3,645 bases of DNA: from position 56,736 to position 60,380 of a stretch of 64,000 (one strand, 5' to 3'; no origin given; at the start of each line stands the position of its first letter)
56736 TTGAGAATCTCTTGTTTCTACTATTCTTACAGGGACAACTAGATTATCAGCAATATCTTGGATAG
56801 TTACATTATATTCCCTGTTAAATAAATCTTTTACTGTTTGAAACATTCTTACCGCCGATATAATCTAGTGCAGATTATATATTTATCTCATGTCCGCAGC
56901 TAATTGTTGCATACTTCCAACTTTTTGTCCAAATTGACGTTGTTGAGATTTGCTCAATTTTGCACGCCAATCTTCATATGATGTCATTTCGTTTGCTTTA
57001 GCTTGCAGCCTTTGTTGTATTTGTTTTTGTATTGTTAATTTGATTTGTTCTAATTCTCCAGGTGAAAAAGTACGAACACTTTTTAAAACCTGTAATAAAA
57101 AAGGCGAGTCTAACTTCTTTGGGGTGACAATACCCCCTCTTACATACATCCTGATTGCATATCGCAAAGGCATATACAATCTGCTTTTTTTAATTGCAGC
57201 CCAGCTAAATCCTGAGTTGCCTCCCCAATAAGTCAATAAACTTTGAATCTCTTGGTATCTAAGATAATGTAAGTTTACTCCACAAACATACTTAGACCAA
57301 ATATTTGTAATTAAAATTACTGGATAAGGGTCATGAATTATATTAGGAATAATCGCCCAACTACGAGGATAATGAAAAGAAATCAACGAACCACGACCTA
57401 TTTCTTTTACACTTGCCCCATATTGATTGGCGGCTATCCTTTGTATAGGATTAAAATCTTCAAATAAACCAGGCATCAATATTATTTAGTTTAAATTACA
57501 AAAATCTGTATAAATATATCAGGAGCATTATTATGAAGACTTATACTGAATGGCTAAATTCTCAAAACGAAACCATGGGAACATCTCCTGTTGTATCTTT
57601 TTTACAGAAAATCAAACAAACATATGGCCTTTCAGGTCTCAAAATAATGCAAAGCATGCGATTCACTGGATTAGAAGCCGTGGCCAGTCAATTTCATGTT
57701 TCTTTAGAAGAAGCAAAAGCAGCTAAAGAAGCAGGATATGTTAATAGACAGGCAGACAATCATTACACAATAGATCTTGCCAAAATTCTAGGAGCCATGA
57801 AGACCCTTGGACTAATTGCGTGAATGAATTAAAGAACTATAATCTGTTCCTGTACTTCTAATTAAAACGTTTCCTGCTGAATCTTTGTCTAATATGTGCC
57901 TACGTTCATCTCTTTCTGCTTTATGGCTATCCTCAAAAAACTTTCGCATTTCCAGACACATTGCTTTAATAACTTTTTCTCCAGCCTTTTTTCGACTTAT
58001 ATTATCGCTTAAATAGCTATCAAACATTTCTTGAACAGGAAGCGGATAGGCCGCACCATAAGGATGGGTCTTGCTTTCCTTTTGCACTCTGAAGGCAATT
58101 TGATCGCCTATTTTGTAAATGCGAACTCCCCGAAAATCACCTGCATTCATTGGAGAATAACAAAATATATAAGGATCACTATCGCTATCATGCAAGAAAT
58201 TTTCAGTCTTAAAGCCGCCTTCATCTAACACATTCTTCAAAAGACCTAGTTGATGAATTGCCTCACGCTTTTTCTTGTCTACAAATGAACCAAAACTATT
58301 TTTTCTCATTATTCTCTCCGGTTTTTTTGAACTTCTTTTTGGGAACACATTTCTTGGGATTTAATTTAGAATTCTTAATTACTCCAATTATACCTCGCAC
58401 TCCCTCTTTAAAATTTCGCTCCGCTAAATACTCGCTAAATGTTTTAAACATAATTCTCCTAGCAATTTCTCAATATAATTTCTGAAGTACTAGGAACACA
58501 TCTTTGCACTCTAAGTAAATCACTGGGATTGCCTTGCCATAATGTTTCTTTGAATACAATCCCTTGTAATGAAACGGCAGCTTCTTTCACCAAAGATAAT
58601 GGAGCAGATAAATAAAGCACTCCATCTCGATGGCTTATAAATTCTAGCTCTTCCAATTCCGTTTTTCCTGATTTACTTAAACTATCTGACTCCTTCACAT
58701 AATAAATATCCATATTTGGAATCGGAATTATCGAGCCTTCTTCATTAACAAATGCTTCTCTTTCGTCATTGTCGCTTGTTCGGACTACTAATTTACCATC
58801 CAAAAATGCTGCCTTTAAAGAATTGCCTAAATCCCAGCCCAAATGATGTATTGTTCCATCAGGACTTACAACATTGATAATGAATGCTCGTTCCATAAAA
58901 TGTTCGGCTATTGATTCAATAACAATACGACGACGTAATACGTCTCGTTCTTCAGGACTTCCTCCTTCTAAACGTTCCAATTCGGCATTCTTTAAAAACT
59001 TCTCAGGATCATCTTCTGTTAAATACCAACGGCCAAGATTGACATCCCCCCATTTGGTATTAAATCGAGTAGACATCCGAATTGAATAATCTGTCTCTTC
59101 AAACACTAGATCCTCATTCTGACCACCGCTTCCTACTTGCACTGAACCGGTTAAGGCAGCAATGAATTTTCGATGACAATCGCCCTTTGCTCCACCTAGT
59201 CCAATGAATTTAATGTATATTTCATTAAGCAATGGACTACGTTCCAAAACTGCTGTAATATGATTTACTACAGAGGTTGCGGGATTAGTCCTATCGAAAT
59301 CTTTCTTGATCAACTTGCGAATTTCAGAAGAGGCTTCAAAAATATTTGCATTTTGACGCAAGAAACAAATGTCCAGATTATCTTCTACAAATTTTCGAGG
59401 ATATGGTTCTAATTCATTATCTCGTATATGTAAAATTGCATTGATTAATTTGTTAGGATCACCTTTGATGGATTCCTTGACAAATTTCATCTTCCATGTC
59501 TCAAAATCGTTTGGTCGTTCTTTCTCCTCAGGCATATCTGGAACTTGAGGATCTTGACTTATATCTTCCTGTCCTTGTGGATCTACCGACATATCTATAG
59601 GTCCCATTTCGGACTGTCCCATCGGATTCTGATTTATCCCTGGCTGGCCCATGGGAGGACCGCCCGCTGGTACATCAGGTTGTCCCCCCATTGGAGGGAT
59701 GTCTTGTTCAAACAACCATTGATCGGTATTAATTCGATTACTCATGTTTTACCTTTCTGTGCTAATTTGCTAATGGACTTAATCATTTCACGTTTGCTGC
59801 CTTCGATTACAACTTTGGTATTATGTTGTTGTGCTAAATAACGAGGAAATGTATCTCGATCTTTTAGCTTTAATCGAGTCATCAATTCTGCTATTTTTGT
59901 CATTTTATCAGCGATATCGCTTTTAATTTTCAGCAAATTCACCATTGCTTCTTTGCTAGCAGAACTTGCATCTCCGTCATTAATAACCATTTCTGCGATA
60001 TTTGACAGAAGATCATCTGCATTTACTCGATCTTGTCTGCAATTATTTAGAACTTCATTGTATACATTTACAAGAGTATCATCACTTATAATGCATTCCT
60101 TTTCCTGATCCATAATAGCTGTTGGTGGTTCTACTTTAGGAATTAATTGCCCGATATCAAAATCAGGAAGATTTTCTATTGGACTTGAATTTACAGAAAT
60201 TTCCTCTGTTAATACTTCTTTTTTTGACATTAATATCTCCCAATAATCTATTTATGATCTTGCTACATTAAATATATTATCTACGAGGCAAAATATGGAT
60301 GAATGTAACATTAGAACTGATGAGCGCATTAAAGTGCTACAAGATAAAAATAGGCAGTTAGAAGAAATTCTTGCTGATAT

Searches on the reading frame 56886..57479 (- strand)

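Call 3: search_protein_families(library=pfam, proteins=[window:56886-57479:-], max_evalue=0.1)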
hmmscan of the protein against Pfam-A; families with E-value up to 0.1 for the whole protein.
window:56886-57479:- (198 aa): 0 families

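Call 4: search_protein_families(library=phrogs, proteins=[window:56886-57479:-], max_evalue=0.01)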
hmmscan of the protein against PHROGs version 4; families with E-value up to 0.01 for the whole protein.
window:56886-57479:- (198 aa): 1 family
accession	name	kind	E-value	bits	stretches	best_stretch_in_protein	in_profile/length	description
phrog_429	-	DNA, RNA and nucleotide metabolism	3.6e-06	27.9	1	21-118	57-164/210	DNA end protector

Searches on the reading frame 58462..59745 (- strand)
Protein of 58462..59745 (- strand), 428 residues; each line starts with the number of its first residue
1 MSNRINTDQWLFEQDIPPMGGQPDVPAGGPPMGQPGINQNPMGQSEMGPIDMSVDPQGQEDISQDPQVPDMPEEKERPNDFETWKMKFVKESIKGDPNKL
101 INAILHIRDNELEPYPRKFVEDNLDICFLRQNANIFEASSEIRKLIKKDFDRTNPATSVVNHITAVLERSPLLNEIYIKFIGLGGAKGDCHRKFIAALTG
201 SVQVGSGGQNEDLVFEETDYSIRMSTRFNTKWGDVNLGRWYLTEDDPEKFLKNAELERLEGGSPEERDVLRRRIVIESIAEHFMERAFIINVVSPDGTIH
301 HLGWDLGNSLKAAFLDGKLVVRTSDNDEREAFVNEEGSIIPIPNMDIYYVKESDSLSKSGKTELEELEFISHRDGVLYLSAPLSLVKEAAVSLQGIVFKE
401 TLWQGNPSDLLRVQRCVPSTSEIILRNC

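Call 3: search_protein_families(library=pfam, proteins=[window:58462-59745:-], max_evalue=0.1)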
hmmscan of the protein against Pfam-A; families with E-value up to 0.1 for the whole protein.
window:58462-59745:- (428 aa): 1 family
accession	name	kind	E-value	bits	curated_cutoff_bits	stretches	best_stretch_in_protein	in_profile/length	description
PF22193.1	MvcA_ins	-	0.063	14.3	27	0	144-199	3-57/99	MvcA insertion domain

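Call 4: search_protein_families(library=phrogs, proteins=[window:58462-59745:-], max_evalue=0.01)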
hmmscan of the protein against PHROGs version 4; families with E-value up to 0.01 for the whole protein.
window:58462-59745:- (428 aa): 0 families

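Call 65: search_solved_structures(query=window:58462-59745:-, max_evalue=1)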
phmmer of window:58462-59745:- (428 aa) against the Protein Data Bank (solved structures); distinct sequences matched with E-value up to 1: 2.
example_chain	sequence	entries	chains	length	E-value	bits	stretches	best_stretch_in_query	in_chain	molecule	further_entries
6p5h_A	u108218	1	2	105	0.52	12.4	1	136-199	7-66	MavC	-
1v8g_A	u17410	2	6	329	0.79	11.8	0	235-275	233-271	anthranilate phosphoribosyltransferase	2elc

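Call 66: search_protein_families(library=ncbifam, proteins=[window:58462-59745:-], max_evalue=0.01)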
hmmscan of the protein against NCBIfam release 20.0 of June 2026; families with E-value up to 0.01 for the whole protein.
window:58462-59745:- (428 aa): 0 families

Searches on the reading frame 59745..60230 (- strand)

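Call 3: search_protein_families(library=pfam, proteins=[window:59745-60230:-], max_evalue=0.1)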
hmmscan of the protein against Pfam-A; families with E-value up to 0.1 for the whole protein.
window:59745-60230:- (162 aa): 1 family
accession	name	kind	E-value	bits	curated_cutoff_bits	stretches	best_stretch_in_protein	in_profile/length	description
PF21247.3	Fic-like_C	-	0.012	15.9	27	1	106-131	10-36/64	Filamentation induced by cAMP protein Fic-like, C-terminal domain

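Call 4: search_protein_families(library=phrogs, proteins=[window:59745-60230:-], max_evalue=0.01)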
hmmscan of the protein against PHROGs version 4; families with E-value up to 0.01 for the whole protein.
window:59745-60230:- (162 aa): 0 families

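Call 66: search_protein_families(library=ncbifam, proteins=[window:59745-60230:-], max_evalue=0.01)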
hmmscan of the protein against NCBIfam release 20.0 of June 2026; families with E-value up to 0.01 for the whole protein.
window:59745-60230:- (162 aa): 0 families
